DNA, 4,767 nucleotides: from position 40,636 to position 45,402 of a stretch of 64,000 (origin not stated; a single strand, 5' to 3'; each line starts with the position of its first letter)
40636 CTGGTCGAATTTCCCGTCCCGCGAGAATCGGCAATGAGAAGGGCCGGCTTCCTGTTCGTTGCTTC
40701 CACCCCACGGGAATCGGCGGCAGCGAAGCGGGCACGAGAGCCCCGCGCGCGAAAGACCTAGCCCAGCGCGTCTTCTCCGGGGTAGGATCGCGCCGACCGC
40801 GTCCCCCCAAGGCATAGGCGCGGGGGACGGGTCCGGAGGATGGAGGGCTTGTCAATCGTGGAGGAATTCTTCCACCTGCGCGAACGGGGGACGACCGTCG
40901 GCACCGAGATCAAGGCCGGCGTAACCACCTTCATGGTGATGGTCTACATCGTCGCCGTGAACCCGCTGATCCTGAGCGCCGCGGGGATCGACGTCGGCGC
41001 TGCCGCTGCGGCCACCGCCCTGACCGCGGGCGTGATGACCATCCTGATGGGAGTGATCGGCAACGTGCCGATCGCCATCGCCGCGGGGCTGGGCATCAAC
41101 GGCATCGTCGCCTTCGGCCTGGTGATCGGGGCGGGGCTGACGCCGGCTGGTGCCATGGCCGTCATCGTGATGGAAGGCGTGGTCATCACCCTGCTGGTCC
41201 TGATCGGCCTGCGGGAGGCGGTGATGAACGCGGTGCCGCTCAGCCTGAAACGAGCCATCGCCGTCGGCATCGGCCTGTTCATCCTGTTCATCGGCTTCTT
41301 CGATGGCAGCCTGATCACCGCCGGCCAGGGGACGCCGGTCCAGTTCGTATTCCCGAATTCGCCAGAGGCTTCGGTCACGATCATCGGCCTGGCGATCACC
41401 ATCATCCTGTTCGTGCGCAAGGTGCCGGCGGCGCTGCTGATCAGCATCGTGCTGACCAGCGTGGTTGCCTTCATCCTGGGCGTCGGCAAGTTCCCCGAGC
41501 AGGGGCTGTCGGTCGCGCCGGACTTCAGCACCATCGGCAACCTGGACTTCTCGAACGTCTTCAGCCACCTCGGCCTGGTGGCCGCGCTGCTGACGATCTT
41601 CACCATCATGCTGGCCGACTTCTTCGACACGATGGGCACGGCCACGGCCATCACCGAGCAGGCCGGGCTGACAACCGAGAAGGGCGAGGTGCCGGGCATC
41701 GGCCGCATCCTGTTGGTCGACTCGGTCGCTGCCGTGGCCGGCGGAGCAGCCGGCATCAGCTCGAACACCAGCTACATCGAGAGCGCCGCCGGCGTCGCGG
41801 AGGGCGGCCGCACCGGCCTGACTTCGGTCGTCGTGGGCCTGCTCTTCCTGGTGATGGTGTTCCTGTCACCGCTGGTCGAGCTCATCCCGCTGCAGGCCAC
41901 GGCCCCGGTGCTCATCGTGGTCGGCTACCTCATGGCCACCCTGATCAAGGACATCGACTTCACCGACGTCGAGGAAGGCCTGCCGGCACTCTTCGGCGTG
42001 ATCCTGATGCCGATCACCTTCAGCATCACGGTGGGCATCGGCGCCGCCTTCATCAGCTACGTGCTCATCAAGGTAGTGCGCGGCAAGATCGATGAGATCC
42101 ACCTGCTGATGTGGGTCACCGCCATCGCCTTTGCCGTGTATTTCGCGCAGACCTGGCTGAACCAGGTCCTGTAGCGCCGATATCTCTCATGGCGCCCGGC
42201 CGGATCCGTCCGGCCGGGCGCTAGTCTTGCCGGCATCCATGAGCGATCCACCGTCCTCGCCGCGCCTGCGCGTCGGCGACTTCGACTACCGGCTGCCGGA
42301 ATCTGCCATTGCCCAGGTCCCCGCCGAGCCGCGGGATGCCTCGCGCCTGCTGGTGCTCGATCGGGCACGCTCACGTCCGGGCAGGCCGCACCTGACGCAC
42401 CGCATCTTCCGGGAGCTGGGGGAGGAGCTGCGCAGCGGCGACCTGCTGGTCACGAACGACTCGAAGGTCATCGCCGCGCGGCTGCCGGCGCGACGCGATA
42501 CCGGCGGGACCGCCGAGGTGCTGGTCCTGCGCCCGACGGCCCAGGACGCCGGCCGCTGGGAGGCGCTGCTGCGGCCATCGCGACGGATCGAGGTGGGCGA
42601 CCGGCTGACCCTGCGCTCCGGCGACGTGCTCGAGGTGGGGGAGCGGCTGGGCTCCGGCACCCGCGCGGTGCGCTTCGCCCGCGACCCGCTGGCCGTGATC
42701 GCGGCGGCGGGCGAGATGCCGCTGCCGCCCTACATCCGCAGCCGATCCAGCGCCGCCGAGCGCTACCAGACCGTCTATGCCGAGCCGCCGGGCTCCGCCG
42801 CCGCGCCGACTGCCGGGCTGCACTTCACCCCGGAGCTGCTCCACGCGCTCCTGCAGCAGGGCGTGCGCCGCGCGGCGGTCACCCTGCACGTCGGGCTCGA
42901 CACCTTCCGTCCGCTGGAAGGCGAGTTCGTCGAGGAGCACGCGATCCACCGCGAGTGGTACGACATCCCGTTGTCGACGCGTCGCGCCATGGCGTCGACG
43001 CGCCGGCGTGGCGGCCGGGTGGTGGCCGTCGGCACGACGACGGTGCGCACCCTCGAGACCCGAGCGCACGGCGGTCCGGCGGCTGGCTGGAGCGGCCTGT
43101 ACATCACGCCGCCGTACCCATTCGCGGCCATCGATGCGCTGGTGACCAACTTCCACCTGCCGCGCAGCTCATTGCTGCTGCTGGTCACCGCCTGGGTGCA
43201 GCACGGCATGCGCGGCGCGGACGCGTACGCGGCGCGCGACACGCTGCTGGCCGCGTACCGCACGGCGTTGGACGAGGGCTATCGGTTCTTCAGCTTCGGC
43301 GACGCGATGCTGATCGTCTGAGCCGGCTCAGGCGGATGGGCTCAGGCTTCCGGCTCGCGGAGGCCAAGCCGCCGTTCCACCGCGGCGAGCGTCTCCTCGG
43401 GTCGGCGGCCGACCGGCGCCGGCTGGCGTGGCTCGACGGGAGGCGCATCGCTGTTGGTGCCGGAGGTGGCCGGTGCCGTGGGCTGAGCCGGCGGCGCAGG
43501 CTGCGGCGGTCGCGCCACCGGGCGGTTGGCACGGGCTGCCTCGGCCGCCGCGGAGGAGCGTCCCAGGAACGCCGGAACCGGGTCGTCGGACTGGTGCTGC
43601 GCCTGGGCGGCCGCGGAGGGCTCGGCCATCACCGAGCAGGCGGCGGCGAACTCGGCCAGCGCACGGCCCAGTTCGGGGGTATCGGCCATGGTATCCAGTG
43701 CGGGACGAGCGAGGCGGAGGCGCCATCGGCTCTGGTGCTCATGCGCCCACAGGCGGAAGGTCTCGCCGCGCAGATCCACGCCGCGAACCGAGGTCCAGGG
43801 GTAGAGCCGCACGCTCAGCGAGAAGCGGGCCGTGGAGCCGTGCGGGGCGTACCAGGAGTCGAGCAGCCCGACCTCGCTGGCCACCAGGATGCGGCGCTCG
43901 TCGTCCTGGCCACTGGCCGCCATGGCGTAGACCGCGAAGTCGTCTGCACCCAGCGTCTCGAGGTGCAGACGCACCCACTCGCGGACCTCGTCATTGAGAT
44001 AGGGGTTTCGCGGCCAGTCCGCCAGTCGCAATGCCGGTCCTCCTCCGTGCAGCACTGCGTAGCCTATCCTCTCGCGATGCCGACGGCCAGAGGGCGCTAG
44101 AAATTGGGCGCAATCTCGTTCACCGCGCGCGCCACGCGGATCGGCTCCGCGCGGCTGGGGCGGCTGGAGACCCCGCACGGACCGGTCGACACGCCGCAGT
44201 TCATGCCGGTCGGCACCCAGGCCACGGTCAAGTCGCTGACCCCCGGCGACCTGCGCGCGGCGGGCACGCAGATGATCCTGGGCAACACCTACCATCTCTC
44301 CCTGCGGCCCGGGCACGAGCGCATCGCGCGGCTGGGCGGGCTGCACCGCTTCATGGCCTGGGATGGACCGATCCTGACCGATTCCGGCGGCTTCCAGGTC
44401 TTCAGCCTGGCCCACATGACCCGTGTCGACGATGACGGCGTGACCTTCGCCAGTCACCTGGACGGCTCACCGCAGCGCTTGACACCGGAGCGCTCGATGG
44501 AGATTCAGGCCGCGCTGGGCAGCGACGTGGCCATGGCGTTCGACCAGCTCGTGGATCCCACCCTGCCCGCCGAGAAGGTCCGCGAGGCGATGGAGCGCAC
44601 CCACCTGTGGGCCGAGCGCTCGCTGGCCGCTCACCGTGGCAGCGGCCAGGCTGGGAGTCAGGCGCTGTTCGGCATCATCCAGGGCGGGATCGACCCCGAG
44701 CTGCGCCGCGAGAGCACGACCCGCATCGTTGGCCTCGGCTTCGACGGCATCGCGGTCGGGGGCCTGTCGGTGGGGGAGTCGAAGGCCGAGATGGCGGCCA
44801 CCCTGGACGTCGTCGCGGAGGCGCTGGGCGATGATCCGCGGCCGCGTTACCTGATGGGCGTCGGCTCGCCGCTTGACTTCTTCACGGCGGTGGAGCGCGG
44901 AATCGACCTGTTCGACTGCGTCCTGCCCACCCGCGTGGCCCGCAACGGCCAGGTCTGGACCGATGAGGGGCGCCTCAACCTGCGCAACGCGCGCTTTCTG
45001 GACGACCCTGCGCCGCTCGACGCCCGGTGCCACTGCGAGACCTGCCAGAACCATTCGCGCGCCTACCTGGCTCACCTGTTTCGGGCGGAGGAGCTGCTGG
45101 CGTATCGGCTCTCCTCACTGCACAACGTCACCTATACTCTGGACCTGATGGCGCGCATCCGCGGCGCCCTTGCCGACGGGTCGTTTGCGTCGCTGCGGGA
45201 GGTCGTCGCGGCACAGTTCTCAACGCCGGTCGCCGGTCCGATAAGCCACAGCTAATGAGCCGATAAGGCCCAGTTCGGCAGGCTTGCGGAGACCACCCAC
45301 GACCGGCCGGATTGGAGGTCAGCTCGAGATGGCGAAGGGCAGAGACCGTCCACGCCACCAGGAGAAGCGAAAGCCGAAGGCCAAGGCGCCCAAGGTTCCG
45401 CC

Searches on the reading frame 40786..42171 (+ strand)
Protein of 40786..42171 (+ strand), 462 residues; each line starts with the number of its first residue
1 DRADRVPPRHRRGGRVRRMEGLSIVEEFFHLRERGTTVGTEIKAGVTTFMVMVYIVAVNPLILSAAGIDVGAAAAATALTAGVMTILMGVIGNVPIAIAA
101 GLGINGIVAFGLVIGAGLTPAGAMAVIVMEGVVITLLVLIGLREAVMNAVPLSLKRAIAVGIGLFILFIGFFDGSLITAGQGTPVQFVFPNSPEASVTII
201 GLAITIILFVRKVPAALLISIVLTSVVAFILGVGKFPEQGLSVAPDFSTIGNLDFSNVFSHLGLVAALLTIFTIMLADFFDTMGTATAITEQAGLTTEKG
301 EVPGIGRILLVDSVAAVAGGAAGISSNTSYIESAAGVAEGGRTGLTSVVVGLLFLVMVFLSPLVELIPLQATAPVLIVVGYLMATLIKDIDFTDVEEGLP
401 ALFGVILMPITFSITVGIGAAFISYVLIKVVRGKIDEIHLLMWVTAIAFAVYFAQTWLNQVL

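Call 11: search_protein_families(library=pfam, proteins=[window:40786-42171:+], max_evalue=0.0001)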
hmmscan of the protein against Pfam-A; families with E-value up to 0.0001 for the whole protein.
window:40786-42171:+ (462 aa): 1 family
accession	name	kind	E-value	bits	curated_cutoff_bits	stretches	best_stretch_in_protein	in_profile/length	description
PF00860.26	Xan_ur_permease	-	3.9e-32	111.9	27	1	41-416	3-385/389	Permease family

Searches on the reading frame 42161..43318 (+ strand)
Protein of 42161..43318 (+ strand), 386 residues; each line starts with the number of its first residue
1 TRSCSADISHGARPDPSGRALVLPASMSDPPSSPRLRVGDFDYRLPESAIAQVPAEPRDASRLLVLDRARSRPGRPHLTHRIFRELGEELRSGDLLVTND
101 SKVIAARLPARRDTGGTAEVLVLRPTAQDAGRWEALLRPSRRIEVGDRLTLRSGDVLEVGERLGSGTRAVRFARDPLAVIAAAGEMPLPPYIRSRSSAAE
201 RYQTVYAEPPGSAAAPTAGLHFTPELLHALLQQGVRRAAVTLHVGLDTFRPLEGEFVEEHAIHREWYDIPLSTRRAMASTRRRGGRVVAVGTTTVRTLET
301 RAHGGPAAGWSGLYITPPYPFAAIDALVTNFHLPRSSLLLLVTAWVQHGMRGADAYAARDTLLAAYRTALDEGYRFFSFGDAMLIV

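Call 12: search_protein_families(library=pfam, proteins=[window:42161-43318:+], max_evalue=0.0001)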
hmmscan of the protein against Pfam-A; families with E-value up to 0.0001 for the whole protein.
window:42161-43318:+ (386 aa): 1 family
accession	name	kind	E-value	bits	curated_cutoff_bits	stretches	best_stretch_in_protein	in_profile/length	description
PF02547.20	Queuosine_synth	-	1.3e-113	379.8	25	1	39-385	2-322/322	Queuosine biosynthesis protein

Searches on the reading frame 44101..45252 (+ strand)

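Call 12: search_protein_families(library=pfam, proteins=[window:44101-45252:+], max_evalue=0.0001)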
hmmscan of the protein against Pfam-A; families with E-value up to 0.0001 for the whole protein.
window:44101-45252:+ (384 aa): 1 family
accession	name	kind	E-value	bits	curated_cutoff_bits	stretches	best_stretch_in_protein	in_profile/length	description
PF01702.25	TGT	-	1.8e-147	491.5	26.3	1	17-373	3-355/357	Queuine tRNA-ribosyltransferase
